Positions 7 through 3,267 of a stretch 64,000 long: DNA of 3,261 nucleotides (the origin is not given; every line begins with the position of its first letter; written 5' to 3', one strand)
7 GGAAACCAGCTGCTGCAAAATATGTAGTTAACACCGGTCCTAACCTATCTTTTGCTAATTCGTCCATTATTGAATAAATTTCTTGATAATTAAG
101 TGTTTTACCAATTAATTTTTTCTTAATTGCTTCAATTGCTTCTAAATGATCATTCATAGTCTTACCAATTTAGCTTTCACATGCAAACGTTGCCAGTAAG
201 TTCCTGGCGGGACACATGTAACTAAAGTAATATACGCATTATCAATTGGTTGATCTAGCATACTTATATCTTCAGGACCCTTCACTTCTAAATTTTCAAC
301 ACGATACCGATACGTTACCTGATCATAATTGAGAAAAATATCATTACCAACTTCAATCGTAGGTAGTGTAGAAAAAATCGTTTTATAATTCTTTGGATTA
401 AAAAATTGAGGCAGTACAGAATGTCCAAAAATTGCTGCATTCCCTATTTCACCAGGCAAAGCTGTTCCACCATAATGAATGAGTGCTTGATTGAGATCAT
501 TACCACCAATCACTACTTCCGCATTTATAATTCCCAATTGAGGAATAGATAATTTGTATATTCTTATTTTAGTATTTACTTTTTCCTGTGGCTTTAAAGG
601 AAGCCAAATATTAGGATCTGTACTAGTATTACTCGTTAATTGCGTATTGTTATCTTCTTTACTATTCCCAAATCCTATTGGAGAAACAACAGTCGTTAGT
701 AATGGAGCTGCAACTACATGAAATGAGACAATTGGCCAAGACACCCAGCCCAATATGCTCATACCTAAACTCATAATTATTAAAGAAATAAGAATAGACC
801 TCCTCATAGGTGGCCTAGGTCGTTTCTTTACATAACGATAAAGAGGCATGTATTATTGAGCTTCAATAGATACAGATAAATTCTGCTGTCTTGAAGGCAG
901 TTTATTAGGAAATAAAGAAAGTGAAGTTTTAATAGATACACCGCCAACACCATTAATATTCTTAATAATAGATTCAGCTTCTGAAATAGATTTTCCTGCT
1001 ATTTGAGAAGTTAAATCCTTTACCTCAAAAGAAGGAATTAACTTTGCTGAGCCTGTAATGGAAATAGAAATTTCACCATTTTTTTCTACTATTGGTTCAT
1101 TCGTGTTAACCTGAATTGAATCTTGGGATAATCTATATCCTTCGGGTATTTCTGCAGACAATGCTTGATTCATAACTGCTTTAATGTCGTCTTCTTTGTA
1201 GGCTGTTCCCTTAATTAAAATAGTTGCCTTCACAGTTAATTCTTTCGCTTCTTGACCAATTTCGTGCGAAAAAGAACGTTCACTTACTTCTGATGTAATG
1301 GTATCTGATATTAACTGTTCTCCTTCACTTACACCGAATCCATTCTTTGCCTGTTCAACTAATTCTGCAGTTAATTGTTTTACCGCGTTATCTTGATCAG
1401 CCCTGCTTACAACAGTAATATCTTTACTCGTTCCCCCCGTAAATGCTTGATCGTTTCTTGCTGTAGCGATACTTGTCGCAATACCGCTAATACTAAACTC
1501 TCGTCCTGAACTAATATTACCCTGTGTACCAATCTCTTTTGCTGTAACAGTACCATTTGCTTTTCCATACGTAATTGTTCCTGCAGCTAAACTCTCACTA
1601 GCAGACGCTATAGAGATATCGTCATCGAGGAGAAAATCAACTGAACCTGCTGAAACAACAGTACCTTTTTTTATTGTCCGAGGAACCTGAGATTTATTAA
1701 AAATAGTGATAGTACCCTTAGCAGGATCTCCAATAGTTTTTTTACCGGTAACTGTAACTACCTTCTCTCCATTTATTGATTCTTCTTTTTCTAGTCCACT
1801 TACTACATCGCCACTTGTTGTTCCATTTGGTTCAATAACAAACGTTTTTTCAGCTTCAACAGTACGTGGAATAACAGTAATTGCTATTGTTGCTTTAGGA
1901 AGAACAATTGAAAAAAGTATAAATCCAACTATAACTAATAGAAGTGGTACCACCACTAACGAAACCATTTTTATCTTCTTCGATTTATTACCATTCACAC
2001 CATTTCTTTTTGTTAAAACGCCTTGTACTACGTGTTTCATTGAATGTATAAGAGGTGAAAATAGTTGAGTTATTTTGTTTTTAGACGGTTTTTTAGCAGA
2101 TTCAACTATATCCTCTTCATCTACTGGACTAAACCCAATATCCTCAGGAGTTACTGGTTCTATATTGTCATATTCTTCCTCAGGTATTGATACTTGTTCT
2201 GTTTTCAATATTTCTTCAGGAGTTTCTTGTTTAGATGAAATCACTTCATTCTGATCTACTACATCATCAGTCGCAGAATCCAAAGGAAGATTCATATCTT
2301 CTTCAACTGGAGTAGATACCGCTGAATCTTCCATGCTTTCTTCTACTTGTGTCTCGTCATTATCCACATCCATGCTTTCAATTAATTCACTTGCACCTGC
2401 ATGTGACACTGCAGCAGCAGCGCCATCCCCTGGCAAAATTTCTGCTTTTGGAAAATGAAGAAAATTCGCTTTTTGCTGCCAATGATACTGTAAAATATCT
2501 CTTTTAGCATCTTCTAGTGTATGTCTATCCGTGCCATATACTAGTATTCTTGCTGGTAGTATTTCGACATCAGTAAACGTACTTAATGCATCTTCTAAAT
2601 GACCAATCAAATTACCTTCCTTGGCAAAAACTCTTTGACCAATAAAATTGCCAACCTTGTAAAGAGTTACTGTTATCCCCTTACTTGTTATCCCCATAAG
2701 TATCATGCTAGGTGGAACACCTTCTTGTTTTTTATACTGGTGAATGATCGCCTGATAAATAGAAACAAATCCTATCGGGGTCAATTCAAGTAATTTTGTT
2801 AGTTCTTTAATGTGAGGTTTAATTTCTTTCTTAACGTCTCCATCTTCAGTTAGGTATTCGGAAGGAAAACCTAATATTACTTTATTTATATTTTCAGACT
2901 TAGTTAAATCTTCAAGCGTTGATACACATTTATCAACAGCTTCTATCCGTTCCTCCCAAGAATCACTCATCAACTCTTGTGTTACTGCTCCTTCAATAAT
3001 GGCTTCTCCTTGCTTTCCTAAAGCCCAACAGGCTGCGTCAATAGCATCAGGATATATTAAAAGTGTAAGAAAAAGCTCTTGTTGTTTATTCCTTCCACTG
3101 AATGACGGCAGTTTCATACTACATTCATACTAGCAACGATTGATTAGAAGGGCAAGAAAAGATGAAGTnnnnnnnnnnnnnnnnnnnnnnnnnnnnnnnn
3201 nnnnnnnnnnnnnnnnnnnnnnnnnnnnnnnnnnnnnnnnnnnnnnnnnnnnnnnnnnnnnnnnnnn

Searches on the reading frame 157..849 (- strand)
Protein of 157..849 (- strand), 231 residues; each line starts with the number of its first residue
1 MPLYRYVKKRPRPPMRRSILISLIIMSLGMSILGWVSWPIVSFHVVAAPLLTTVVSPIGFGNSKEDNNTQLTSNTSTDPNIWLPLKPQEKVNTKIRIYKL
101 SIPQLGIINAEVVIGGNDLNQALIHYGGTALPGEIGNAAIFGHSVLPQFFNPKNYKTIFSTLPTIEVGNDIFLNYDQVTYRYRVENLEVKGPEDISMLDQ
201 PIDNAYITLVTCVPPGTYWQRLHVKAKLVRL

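Call 20: search_protein_families(library=pfam, proteins=[window:157-849:-], max_evalue=0.001)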
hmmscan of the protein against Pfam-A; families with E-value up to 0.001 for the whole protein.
window:157-849:- (231 aa): 1 family
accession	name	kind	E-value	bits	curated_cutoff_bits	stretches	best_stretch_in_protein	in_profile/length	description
PF04203.18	Sortase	-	1.2e-21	77.1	26.6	1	100-229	1-125/125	Sortase domain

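Call 59: search_protein_families(library=ncbifam, proteins=[window:157-849:-], max_evalue=0.01)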
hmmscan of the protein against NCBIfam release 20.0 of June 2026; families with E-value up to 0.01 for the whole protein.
window:157-849:- (231 aa): 7 families
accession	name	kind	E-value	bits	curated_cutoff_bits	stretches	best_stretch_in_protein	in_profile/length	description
NF033747.1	class_E_sortase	subfamily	3.7e-13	49.8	160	1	84-229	58-206/211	class E sortase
TIGR01076.1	sortase_fam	subfamily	3.8e-13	49.4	39.35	1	100-227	3-126/136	sortase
NF033745.1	class_C_sortase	subfamily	9e-13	48.5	160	1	117-227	114-219/220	class C sortase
NF058671.1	sortase_SrtD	exception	1.5e-11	44.3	140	1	22-214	2-170/187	class D sortase, LPxTATN-specific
NF033746.1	class_D_sortase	subfamily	6e-10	39.1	165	1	94-214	7-116/135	class D sortase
NF033748.1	class_F_sortase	subfamily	0.0014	18.2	166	1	125-213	49-134/155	class F sortase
TIGR03784.1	marine_sortase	equivalog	0.0078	15.9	158.25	0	156-214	100-158/174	class GN sortase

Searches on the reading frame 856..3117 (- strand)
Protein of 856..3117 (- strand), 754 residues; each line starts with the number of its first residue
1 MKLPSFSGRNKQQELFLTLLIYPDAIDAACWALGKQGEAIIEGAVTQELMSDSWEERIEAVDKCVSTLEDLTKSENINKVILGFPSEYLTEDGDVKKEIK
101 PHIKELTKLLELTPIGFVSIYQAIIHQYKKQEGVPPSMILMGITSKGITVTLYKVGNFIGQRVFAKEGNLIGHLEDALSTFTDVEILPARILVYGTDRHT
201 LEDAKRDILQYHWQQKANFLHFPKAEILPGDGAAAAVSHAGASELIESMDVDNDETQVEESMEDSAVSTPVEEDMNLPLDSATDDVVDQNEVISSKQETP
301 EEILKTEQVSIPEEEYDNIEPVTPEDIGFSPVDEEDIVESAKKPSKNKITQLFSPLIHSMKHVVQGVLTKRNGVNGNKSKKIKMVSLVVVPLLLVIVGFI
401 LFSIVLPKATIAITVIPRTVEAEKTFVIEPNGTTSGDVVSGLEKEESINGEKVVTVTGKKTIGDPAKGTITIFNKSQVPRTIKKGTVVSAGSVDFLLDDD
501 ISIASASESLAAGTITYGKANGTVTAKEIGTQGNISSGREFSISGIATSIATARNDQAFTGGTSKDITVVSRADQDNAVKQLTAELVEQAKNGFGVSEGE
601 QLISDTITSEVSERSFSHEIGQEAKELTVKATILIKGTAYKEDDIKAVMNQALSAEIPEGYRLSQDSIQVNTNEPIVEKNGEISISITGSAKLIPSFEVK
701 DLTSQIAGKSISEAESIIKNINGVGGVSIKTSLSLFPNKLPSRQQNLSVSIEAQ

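Call 20: search_protein_families(library=pfam, proteins=[window:856-3117:-], max_evalue=0.001)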
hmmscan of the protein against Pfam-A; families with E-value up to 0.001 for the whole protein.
window:856-3117:- (754 aa): 1 family
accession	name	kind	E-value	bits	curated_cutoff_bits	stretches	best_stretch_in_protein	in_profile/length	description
PF04865.19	Baseplate_J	-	5.1e-05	23.1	21.1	1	464-563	21-110/255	Baseplate J-like protein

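Call 59: search_protein_families(library=ncbifam, proteins=[window:856-3117:-], max_evalue=0.01)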
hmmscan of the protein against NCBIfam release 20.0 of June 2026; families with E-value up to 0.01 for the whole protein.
window:856-3117:- (754 aa): 0 families
